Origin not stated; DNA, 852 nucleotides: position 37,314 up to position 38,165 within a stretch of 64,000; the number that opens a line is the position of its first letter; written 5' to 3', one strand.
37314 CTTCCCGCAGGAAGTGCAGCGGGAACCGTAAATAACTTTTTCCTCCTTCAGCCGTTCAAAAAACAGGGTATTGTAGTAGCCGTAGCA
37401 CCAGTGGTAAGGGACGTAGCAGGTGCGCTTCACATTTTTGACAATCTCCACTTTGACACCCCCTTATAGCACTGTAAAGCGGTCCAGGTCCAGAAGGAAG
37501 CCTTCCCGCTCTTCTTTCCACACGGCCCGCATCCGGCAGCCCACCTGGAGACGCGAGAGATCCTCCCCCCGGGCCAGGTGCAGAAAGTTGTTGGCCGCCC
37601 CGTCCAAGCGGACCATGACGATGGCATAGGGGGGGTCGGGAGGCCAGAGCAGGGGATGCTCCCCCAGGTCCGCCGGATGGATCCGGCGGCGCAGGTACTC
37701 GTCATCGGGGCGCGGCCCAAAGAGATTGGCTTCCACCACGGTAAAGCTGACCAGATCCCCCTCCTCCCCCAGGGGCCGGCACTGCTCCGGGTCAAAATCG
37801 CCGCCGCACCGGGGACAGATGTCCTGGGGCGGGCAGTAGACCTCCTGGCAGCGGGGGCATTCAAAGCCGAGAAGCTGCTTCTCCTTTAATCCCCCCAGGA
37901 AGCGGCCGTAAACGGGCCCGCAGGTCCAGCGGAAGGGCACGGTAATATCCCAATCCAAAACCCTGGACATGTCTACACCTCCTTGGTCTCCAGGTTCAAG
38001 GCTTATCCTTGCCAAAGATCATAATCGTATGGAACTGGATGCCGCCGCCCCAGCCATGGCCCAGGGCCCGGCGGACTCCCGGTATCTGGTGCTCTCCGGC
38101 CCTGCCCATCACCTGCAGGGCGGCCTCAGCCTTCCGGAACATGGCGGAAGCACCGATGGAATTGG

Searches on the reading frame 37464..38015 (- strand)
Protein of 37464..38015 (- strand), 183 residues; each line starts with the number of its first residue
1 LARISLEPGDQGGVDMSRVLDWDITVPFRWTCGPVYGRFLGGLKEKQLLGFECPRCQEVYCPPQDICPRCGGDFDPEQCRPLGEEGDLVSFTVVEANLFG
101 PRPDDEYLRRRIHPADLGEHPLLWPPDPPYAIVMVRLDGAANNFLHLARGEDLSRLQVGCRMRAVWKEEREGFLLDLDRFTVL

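Call 44: search_protein_families(library=pfam, proteins=[window:37464-38015:-])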
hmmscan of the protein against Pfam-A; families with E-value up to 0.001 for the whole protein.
window:37464-38015:- (183 aa): 2 families
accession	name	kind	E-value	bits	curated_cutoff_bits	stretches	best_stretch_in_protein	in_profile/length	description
PF01796.24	OB_ChsH2_C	-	2.7e-08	34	27.1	1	122-167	21-65/65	ChsH2, C-terminal OB-fold domain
PF12172.15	zf-ChsH2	-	5.6e-06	26.5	23.2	1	42-73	3-34/37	ChsH2, rubredoxin-like zinc ribbon domain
